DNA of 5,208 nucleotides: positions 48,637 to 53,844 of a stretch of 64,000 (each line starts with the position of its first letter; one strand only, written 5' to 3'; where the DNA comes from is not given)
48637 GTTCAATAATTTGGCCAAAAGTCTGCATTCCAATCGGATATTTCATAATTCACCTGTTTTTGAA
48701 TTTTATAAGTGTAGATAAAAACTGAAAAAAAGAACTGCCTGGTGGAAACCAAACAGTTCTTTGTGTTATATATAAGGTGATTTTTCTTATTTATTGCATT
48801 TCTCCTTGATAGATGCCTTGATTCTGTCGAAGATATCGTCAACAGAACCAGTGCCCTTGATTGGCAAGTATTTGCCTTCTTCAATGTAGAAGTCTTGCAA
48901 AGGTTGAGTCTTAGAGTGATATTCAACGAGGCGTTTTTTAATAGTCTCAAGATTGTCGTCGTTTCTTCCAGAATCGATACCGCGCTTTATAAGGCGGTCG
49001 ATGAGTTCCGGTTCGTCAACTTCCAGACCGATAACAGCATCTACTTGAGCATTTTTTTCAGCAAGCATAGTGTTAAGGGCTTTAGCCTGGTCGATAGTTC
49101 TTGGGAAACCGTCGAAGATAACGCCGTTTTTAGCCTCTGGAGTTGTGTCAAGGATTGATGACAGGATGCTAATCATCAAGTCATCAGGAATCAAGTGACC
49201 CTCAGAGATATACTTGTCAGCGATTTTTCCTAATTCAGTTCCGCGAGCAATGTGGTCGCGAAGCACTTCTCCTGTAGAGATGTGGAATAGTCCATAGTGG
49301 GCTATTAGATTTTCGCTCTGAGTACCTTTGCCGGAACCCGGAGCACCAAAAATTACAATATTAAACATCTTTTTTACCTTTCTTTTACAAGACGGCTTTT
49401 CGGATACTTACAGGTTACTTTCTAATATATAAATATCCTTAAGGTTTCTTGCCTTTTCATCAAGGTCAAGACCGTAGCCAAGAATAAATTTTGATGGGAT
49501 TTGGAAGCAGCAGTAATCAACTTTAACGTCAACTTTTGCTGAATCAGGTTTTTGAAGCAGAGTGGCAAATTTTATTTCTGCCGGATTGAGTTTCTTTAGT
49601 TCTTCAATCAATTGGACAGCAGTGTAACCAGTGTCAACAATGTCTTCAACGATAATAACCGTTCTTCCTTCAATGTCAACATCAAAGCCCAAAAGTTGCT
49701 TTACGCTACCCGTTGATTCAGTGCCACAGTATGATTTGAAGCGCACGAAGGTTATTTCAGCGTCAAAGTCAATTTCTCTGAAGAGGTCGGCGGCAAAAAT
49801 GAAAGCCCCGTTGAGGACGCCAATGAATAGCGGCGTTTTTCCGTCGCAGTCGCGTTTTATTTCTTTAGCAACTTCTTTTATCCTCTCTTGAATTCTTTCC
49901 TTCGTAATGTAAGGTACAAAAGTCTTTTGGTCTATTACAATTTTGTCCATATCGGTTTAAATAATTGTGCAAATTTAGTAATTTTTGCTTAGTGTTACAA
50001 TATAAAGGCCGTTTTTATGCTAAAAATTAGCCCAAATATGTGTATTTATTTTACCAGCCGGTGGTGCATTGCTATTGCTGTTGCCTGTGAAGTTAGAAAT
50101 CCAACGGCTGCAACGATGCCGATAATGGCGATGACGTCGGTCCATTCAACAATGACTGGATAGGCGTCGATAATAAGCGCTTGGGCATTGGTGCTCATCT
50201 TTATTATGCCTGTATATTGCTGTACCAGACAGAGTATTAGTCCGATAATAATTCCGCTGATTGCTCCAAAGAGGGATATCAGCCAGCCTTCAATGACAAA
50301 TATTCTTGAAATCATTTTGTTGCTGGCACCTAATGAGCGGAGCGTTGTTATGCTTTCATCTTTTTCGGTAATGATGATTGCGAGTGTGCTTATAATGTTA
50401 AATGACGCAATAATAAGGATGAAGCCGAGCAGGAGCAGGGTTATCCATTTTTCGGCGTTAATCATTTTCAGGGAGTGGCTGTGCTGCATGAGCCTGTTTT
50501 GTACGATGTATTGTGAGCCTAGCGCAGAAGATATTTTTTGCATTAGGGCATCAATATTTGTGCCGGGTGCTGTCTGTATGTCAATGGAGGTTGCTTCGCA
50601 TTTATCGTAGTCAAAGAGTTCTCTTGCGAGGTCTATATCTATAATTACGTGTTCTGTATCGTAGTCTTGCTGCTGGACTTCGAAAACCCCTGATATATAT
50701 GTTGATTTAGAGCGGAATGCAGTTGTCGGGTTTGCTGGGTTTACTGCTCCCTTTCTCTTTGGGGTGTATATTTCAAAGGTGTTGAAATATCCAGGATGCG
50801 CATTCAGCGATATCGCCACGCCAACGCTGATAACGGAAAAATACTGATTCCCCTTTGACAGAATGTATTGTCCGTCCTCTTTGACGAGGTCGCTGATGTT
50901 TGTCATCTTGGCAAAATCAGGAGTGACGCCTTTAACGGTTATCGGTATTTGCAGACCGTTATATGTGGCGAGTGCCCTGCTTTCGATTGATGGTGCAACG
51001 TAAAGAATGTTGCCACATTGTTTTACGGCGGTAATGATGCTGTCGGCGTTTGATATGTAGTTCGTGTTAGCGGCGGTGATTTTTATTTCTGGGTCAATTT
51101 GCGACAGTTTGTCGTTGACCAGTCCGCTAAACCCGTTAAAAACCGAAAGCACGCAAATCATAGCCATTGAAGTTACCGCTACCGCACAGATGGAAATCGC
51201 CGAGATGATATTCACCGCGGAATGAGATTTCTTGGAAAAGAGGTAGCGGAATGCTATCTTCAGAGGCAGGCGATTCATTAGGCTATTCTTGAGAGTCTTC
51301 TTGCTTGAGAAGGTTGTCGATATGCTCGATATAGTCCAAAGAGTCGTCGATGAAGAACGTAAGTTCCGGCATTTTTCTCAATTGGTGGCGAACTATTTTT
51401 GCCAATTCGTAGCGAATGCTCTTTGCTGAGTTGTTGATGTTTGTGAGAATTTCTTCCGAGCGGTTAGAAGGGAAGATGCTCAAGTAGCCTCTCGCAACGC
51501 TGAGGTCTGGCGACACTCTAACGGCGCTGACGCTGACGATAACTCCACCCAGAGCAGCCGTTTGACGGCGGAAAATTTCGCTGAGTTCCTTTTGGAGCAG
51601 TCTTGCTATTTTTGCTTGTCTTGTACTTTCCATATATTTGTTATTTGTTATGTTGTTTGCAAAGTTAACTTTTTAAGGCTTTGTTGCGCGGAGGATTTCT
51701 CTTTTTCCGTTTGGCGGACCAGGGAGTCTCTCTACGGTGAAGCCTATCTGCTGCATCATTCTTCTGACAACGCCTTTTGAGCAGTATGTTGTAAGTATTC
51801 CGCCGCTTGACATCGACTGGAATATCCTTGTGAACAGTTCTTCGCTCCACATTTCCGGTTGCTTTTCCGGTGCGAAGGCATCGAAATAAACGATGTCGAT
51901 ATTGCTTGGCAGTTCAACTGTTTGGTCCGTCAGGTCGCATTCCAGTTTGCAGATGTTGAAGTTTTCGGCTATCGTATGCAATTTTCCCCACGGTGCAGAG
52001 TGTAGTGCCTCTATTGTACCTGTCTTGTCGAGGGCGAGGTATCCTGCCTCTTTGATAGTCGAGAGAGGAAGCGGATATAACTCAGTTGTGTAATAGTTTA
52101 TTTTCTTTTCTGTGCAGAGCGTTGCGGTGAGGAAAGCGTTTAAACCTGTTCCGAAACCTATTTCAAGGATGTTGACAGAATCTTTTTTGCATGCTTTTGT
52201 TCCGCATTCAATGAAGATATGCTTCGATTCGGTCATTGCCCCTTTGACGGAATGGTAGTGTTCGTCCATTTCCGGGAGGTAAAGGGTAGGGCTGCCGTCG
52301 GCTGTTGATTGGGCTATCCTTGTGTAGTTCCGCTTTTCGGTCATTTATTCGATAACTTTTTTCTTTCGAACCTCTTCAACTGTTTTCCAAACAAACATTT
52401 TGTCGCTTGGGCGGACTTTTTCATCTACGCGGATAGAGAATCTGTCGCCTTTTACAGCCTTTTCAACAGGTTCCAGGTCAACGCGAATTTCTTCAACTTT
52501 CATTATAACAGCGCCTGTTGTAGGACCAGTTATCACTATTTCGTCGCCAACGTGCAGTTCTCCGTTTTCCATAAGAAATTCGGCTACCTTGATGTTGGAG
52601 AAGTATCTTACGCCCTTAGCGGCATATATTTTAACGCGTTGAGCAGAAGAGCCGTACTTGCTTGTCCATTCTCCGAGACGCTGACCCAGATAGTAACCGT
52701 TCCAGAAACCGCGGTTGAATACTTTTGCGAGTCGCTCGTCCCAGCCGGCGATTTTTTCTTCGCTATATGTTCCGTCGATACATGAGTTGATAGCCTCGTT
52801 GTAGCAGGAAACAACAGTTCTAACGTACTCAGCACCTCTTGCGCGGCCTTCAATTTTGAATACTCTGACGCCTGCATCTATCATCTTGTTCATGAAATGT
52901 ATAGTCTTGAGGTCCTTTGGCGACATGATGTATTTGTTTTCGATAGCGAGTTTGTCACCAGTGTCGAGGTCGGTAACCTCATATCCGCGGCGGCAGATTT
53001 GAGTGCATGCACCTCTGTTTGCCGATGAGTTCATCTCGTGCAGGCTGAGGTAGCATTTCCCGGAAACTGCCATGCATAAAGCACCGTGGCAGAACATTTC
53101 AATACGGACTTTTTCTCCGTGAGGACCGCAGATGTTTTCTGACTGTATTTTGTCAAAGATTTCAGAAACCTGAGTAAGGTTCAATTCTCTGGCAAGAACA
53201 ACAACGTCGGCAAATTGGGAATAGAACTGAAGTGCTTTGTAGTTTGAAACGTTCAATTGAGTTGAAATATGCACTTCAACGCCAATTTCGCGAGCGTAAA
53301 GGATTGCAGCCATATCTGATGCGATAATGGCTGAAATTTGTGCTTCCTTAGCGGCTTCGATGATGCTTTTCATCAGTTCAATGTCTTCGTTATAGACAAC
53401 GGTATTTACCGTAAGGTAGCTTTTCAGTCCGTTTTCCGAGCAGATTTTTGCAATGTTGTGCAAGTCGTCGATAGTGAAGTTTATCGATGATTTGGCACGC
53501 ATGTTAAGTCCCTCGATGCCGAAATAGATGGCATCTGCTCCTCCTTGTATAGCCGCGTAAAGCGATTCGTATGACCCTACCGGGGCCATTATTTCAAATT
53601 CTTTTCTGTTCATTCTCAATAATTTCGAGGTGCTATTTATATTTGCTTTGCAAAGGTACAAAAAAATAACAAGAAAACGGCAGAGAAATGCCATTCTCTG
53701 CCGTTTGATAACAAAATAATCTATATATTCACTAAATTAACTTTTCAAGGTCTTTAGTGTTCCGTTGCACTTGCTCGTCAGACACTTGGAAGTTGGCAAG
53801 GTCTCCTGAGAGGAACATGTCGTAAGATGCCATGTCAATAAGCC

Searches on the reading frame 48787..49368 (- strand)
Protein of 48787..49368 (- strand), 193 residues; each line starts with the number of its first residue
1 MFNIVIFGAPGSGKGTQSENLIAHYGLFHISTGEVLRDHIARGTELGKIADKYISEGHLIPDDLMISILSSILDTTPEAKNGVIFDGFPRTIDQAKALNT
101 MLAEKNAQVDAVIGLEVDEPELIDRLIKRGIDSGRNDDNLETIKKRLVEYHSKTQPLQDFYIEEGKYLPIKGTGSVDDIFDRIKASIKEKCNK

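Call 41: search_protein_families(library=pfam, proteins=[window:48787-49368:-], max_evalue=0.001)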
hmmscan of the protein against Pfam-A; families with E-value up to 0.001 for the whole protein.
window:48787-49368:- (193 aa): 4 families
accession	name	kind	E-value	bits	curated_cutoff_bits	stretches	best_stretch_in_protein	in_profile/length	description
PF00406.28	ADK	-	1.8e-49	168.2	26.8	1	6-165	1-150/151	Adenylate kinase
PF13207.12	AAA_17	-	7.2e-30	104.5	27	1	7-144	1-136/136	AAA domain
PF13671.12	AAA_33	-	6.2e-07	30.2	27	1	4-145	2-138/143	AAA domain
PF13238.12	AAA_18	-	9e-07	29.8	29.4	1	4-139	1-121/128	AAA domain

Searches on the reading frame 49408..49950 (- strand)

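Call 74: search_protein_families(library=pfam, proteins=[window:49408-49950:-], max_evalue=0.001)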
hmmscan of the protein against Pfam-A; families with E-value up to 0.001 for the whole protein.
window:49408-49950:- (180 aa): 2 families
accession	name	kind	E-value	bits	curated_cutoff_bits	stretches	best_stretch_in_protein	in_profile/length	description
PF00156.33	Pribosyltran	-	6.7e-26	90.9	26.3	1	19-162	10-156/158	Phosphoribosyl transferase domain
PF14681.12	UPRTase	-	0.0001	22.3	27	1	90-137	115-164/206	Uracil phosphoribosyltransferase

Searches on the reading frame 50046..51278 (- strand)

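Call 74: search_protein_families(library=pfam, proteins=[window:50046-51278:-], max_evalue=0.001)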
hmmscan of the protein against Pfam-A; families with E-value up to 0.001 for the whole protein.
window:50046-51278:- (410 aa): 2 families
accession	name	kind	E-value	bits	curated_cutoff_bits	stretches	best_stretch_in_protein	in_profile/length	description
PF02687.27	FtsX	-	3.3e-13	50.2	25.5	1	282-401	2-112/120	FtsX-like permease C-terminal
PF12704.14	MacB_PCD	-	1.5e-10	42.1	27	1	26-250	1-205/207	MacB-like periplasmic core domain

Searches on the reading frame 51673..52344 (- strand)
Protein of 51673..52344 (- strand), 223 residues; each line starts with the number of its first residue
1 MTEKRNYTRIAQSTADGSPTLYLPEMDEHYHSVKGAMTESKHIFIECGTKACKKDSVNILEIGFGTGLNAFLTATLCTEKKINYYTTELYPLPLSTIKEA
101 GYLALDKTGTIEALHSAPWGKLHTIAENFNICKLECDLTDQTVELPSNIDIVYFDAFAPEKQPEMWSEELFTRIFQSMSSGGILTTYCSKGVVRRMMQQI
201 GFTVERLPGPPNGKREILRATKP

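Call 74: search_protein_families(library=pfam, proteins=[window:51673-52344:-], max_evalue=0.001)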
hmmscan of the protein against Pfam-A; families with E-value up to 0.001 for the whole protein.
window:51673-52344:- (223 aa): 1 family
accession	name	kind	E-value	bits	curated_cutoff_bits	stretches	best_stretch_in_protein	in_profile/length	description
PF05430.17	Methyltransf_30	-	2.1e-23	83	22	1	127-223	29-124/124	S-adenosyl-L-methionine-dependent methyltransferase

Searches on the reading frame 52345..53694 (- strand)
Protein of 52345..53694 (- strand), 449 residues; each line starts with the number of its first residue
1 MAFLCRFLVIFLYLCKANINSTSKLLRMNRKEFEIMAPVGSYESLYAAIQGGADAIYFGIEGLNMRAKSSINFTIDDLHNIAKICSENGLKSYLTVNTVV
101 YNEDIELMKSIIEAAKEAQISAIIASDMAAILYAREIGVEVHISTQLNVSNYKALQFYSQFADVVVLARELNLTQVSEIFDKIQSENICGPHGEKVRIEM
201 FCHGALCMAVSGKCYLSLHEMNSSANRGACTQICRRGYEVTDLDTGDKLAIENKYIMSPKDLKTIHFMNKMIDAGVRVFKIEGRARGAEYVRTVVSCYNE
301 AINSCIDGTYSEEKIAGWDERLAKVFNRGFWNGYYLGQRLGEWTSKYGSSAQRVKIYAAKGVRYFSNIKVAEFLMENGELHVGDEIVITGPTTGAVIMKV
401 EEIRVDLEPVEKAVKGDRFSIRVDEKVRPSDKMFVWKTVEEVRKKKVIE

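Call 74: search_protein_families(library=pfam, proteins=[window:52345-53694:-], max_evalue=0.001)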
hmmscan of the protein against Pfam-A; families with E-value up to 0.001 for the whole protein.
window:52345-53694:- (449 aa): 1 family
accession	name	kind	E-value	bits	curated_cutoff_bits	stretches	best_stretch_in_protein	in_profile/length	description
PF01136.24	Peptidase_U32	-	2.7e-64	217.1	22.4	1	107-338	3-230/233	Peptidase family U32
